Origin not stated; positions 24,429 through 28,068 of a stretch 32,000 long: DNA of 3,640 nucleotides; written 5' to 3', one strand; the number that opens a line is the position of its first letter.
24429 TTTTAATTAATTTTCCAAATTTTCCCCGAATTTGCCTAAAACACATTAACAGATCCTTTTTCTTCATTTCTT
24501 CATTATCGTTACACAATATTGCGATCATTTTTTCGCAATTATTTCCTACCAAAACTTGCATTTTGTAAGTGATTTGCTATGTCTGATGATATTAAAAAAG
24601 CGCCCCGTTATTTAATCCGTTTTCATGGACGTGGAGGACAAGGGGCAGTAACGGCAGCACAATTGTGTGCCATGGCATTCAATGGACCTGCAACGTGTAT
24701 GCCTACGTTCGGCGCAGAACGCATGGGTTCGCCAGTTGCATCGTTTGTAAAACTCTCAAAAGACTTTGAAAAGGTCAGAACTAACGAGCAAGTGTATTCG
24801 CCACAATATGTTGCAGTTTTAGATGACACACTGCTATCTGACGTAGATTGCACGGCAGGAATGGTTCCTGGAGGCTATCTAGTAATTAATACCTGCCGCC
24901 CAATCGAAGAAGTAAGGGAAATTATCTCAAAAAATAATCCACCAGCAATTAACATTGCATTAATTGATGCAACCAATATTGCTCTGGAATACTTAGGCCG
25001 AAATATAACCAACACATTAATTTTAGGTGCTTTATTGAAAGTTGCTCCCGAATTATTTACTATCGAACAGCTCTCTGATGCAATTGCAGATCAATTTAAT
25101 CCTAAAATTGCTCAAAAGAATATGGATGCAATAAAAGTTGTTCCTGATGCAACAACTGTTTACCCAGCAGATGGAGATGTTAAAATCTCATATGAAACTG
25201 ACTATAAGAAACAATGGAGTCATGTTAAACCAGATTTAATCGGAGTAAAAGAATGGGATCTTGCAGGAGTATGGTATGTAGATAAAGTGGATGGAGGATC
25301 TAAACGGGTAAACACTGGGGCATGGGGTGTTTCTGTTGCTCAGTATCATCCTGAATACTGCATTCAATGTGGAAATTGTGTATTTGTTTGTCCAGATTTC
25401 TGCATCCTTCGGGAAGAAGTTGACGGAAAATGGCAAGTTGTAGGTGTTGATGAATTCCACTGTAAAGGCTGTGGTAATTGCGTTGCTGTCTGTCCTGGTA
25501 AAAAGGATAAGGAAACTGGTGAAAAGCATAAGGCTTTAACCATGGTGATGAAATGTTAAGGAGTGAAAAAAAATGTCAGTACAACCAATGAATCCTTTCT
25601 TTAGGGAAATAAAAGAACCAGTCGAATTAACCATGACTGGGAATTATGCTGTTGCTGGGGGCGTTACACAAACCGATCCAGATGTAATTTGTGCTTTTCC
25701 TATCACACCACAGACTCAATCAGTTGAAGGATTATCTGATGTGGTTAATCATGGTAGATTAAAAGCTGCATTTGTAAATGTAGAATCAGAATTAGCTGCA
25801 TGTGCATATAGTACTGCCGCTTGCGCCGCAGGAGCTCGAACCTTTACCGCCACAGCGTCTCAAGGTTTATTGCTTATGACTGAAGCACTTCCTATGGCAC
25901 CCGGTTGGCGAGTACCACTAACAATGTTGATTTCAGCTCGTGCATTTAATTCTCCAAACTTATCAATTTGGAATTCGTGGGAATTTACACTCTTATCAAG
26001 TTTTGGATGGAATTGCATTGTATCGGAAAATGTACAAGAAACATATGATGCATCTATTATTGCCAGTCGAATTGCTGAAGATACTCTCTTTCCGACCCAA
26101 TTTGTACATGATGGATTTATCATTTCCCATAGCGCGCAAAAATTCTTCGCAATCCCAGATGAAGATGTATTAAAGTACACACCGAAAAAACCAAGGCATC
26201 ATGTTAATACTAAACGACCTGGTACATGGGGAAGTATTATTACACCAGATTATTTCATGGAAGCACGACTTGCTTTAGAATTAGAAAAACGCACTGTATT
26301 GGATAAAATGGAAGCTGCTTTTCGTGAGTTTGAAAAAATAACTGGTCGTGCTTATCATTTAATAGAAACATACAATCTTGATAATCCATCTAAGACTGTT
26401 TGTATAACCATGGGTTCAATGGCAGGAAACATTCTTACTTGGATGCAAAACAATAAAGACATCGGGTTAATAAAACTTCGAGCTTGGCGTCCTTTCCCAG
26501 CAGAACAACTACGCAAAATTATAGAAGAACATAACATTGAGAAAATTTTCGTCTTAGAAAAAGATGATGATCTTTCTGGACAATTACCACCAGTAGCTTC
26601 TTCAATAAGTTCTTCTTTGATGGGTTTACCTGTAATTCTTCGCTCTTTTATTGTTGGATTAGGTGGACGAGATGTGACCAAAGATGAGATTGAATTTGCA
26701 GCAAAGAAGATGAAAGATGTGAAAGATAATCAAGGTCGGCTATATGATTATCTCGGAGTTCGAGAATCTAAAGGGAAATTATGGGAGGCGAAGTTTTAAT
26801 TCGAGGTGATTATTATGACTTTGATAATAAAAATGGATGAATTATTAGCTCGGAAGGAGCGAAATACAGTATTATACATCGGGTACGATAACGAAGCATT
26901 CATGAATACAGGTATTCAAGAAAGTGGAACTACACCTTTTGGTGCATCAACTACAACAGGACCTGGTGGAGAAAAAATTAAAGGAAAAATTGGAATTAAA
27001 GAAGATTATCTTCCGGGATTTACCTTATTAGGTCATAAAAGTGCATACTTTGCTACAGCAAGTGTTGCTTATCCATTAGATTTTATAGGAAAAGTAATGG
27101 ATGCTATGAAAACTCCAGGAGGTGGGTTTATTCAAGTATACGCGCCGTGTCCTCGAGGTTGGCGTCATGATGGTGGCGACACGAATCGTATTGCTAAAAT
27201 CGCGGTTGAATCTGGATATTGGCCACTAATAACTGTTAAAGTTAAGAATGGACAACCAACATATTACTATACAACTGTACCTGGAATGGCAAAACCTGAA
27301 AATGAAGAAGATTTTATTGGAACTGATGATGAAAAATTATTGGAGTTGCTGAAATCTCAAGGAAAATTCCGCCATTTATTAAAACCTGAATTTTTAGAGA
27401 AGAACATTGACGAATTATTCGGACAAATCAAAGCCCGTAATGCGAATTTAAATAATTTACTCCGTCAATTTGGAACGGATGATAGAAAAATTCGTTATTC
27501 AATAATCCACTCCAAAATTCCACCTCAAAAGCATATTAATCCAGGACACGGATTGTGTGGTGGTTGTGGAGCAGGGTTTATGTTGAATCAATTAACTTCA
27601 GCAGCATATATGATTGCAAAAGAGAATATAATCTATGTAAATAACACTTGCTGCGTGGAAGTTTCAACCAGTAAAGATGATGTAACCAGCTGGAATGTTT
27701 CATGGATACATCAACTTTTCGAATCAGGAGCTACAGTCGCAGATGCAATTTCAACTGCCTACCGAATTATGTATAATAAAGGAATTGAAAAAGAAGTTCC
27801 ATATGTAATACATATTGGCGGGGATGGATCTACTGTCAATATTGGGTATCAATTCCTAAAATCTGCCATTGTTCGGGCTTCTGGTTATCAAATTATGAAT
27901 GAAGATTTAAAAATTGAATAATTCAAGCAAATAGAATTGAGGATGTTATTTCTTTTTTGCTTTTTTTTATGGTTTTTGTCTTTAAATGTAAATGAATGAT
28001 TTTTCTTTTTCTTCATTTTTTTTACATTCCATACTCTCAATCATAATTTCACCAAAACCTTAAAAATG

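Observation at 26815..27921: Circularly permuted PorB, split inside the TPP-binding motif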

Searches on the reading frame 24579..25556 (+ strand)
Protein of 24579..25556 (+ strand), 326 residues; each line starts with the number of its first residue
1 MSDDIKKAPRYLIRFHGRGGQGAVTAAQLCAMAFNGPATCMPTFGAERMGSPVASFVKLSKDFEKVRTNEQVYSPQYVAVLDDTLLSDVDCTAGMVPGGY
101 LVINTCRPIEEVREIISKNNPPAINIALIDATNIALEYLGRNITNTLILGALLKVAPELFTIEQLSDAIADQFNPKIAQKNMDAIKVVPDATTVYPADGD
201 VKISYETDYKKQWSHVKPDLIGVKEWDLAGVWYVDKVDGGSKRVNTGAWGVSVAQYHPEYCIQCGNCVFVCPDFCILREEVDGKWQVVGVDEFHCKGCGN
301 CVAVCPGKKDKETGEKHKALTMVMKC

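Call 4: search_protein_families(library=pfam, proteins=[window:24579-25556:+], max_evalue=1)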
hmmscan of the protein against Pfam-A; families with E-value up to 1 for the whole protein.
window:24579-25556:+ (326 aa): 18 families
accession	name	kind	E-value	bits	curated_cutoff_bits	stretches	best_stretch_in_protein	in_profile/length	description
PF01558.24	POR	-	9.6e-25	88.2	27.4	1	19-186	1-169/173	Pyruvate ferredoxin/flavodoxin oxidoreductase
PF13237.11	Fer4_10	-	7.7e-10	39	25.5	2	256-306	4-53/53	4Fe-4S dicluster domain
PF12838.12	Fer4_7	-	1.5e-09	38.6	27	1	261-306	2-49/52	4Fe-4S dicluster domain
PF00037.32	Fer4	-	2.7e-09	36.9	21.1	2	255-276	2-23/24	4Fe-4S binding domain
PF14697.11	Fer4_21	-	2.5e-08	34.3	35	1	256-306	3-52/59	4Fe-4S dicluster domain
PF12797.12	Fer4_2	-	8.5e-08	32.1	24.5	2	257-272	6-21/22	4Fe-4S binding domain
PF13187.11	Fer4_9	-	1.9e-07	31.4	27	1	260-307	1-49/52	4Fe-4S dicluster domain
PF12837.12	Fer4_6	-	1.7e-06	28.2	25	2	255-272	3-20/24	4Fe-4S binding domain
PF13484.11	Fer4_16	-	2.1e-05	25.6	30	2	261-279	2-20/66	4Fe-4S double cluster binding domain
PF12800.12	Fer4_4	-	0.00046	20.8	24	2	295-306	4-15/17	4Fe-4S binding domain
PF13534.11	Fer4_17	-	0.00052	20.9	22.2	2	259-273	44-58/61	4Fe-4S dicluster domain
PF25160.1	LdpA_Fe-S-bd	-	0.0038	17.4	27.6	1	258-309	2-42/49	LdpA Fe-S cluster-binding domain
PF13183.11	Fer4_8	-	0.0054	17.7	27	2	259-306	3-65/68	4Fe-4S dicluster domain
PF12798.12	Fer4_3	-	0.0074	17.5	27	2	261-272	1-12/15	4Fe-4S binding domain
PF13370.11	Fer4_13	-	0.0095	17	24.5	1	290-306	1-17/58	4Fe-4S single cluster domain of Ferredoxin I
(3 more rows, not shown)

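Call 40: search_protein_families(library=ncbifam, proteins=[window:24579-25556:+], max_evalue=0.00001)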
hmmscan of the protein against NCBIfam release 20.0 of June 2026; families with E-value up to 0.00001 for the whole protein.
window:24579-25556:+ (326 aa): 17 families
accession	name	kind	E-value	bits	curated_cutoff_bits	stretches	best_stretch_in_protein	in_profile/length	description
NF006321.0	PRK08534.1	equivalog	2.5e-47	160.9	225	1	13-188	4-173/181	pyruvate ferredoxin oxidoreductase subunit gamma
TIGR02175.1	PorC_KorC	subfamily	9.6e-45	152.5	81.1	1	13-186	4-169/177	2-oxoacid:acceptor oxidoreductase, gamma subunit, pyruvate/2-ketoisovalerate family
NF010632.0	PRK14029.1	equivalog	7.4e-41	139.8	335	1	13-195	4-183/185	pyruvate/ketoisovalerate ferredoxin oxidoreductase subunit gamma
NF040683.1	PorC_Meth_Thtga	equivalog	3e-40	137.8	270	1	13-187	4-168/177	pyruvate synthase subunit PorC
NF045762.1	PhenlGlyoxDHPadE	equivalog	3e-34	118.5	300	1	11-194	2-181/187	NADH-dependent phenylglyoxylate dehydrogenase subunit gamma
NF045790.1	OxalOxreddelta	equivalog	1.1e-22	80.6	230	1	47-310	57-306/316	oxalate oxidoreductase subunit delta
NF004497.0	PRK05844.1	equivalog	2.6e-18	66.3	243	1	13-186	4-175/186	pyruvate flavodoxin oxidoreductase subunit gamma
TIGR02176.1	pyruv_ox_red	equivalog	1.7e-14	52.7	911.35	1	13-279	416-703/1167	pyruvate:ferredoxin (flavodoxin) oxidoreductase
NF007204.0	PRK09625.1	equivalog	2.3e-14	53.5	125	1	241-308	41-104/133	pyruvate flavodoxin oxidoreductase subunit delta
TIGR02179.1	PorD_KorD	subfamily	3.2e-13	49.6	60.05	1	241-308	7-70/78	2-oxoacid:acceptor oxidoreductase, delta subunit, pyruvate/2-ketoisovalerate family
NF040684.1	PorD_Arch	equivalog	1.7e-12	47.2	120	1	238-309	11-78/85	pyruvate synthase subunit PorD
NF007203.0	PRK09624.1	equivalog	1.2e-07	31.9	171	1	237-308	29-96/105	pyuvate ferredoxin oxidoreductase subunit delta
NF007205.0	PRK09626.1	equivalog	1.4e-07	31.5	93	0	250-277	45-72/105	2-oxoglutarate-acceptor oxidoreductase subunit OorD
NF043039.1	HgcAB_like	equivalog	1.8e-07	31.1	285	1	220-307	264-346/350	HgcAB-like fusion protein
NF007013.0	PRK09477.1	equivalog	2.3e-06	26.9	234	1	251-307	216-271/286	quinol dehydrogenase ferredoxin subunit NapH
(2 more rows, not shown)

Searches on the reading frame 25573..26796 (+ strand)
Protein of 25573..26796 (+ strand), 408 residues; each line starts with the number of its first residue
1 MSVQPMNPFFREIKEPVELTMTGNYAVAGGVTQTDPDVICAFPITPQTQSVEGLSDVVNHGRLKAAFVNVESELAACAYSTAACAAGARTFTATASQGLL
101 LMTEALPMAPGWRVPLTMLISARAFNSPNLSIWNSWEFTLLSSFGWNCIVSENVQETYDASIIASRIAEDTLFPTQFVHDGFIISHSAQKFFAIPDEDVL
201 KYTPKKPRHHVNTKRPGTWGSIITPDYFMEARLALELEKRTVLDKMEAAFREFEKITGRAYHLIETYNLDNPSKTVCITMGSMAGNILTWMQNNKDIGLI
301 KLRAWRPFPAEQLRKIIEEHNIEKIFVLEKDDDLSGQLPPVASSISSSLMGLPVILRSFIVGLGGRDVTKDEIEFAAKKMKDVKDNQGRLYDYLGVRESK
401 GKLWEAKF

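Call 4: search_protein_families(library=pfam, proteins=[window:25573-26796:+], max_evalue=1)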
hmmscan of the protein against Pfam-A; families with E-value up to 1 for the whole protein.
window:25573-26796:+ (408 aa): 2 families
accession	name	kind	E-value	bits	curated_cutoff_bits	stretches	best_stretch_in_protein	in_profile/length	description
PF01855.24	POR_N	-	3e-49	168.3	27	1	30-235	2-215/231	Pyruvate flavodoxin/ferredoxin oxidoreductase, thiamine diP-bdg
PF17147.9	PFOR_II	-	5.8e-12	46.3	27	1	275-373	3-102/102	Pyruvate:ferredoxin oxidoreductase core domain II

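Call 40: search_protein_families(library=ncbifam, proteins=[window:25573-26796:+], max_evalue=0.00001)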
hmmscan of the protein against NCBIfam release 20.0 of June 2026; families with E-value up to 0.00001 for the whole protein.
window:25573-26796:+ (408 aa): 13 families
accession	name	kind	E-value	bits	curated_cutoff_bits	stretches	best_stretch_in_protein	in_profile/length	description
NF040682.1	PorA_Arch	equivalog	3.2e-86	289.7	550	1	20-397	5-386/387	pyruvate synthase subunit PorA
NF006233.0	PRK08367.1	equivalog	2.1e-68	231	625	1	16-380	2-372/394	pyruvate ferredoxin oxidoreductase subunit alpha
NF007201.0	PRK09622.1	equivalog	6.3e-58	196.6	590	1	22-382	14-380/405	2-oxoacid:ferredoxin oxidoreductase subunit alpha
NF006232.0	PRK08366.1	equivalog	7.6e-57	192.7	646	1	16-385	5-379/394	2-ketoisovalerate ferredoxin oxidoreductase subunit alpha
NF045764.1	PhenlGlyoxDHPadG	equivalog_domain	3.8e-48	164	700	1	21-379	5-378/398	NADH-dependent phenylglyoxylate dehydrogenase subunit alpha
NF045791.1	OxalOxredalpha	equivalog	3.4e-41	141.6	500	1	20-384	6-379/395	oxalate oxidoreductase subunit alpha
TIGR02176.1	pyruv_ox_red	equivalog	4.1e-35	121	911.35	1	20-374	3-372/1167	pyruvate:ferredoxin (flavodoxin) oxidoreductase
TIGR03710.1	OAFO_sf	subfamily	2e-21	76.2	482.75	1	15-123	190-296/561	2-oxoacid:acceptor oxidoreductase subunit alpha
NF006412.0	PRK08659.1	equivalog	8.8e-20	71.2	411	1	20-209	7-199/378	2-oxoacid:acceptor oxidoreductase subunit alpha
NF005507.0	PRK07119.1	subfamily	7e-17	61.3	399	1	20-119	6-103/352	3-methyl-2-oxobutanoate dehydrogenase subunit VorB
NF041170.1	Oxoac_fdxalpha_Archa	equivalog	1.7e-14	53.1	800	2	18-120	235-346/636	2-oxoacid:ferredoxin oxidoreductase subunit alpha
NF007206.0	PRK09627.1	equivalog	1.9e-11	43.5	579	1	18-201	3-188/375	2-oxoglutarate synthase subunit alpha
TIGR03336.1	IOR_alpha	equivalog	7e-06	24.6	650.9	0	20-101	4-83/595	indolepyruvate ferredoxin oxidoreductase subunit alpha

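Call 59: search_solved_structures(query=window:25573-26796:+, max_evalue=1e-10, show_alignments=3)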
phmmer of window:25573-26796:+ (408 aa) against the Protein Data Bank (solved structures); distinct sequences matched with E-value up to 1e-10: 5.
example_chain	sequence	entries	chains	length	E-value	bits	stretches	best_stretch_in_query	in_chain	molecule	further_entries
9bt4_B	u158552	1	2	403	3.6e-55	190.5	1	20-383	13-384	Pyruvate:Ferredoxin Oxidoreductase, subunit alpha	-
5c4i_A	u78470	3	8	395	2.2e-33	118.7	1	21-384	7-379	Oxalate oxidoreductase subunit alpha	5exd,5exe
6cin_A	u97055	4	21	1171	3.4e-27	98.4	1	20-349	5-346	PYRUVATE-FERREDOXIN OXIDOREDUCTASE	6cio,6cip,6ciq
7plm_A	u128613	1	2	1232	1.1e-23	86.8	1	19-370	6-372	Pyruvate:ferredoxin oxidoreductase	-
1b0p_A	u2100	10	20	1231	1.1e-23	86.7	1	19-370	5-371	PROTEIN (PYRUVATE-FERREDOXIN OXIDOREDUCTASE) | Pyruvate-Ferredoxin Oxidoreductase | PYRUVATE FERREDOXIN OXIDOREDUCTASE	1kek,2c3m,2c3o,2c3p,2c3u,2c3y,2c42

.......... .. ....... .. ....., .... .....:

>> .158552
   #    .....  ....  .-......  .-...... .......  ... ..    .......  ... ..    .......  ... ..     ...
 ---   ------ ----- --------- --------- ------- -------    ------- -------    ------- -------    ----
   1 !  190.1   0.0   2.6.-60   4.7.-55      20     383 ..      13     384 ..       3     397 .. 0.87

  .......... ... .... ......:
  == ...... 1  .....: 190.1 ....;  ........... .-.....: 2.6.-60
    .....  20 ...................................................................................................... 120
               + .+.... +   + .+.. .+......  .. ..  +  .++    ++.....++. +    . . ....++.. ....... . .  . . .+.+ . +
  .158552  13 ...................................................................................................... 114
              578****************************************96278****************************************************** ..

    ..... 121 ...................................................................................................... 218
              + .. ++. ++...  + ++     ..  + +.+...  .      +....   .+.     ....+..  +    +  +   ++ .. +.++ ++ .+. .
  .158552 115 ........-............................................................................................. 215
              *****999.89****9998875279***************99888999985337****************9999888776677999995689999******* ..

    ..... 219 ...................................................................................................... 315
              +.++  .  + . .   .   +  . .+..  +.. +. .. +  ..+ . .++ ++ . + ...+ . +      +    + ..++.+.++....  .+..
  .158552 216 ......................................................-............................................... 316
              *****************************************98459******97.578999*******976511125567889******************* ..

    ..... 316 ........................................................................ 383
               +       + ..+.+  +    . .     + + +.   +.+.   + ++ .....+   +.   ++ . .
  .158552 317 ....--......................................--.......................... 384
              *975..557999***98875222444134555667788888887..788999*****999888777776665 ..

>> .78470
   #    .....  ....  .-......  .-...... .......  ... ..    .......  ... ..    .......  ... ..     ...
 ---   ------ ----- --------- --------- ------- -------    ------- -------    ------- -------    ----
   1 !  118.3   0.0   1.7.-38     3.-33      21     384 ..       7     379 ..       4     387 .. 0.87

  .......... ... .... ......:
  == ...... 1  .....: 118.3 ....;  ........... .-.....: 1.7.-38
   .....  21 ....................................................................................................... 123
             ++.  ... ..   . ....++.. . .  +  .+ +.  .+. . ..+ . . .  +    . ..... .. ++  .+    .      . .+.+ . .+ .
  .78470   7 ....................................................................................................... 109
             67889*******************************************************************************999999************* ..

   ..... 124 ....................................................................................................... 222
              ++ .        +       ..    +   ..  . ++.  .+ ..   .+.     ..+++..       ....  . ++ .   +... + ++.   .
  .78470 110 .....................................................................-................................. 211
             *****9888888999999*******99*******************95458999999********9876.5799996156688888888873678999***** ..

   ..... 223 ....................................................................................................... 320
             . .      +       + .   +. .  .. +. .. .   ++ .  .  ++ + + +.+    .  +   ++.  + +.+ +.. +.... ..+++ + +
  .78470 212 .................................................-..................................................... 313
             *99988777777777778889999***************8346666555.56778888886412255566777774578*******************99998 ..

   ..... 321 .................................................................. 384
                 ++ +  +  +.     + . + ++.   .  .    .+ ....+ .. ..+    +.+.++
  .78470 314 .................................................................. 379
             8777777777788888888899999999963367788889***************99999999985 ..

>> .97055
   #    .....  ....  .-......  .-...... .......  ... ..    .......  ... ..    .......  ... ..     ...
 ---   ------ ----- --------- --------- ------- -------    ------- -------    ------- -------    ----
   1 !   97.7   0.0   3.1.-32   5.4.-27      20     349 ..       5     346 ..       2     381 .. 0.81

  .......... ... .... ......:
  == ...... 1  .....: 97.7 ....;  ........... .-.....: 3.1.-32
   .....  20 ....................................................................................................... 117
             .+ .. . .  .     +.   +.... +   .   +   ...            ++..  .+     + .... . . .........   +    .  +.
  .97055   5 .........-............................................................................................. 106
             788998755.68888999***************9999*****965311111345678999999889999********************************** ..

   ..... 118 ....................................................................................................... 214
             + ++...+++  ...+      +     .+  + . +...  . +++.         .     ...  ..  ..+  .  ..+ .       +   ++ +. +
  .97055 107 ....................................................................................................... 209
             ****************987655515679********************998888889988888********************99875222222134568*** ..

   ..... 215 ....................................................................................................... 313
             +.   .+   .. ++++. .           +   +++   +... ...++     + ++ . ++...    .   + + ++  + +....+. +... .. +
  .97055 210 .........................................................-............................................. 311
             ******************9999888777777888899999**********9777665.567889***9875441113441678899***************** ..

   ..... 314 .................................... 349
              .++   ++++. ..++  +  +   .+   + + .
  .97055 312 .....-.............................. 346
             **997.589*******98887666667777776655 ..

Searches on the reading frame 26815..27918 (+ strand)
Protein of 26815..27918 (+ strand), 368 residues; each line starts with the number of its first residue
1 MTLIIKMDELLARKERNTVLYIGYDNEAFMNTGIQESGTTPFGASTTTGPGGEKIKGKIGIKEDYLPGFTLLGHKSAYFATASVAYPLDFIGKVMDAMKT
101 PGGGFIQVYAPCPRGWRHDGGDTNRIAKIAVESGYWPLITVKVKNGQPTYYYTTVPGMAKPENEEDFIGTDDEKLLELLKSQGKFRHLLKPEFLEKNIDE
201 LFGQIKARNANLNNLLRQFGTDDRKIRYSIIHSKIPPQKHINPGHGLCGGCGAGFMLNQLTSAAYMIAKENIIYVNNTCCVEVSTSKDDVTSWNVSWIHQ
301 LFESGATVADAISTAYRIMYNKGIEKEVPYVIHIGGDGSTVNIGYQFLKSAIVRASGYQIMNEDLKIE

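Call 4: search_protein_families(library=pfam, proteins=[window:26815-27918:+], max_evalue=1)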
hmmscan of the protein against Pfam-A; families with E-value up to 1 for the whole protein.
window:26815-27918:+ (368 aa): 2 families
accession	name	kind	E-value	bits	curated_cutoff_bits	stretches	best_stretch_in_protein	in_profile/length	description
PF02775.26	TPP_enzyme_C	-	0.00094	19.4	21.9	1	14-59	70-107/151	Thiamine pyrophosphate enzyme, C-terminal TPP binding domain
PF13426.13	PAS_9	-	0.064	14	27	0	265-308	4-41/103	PAS domain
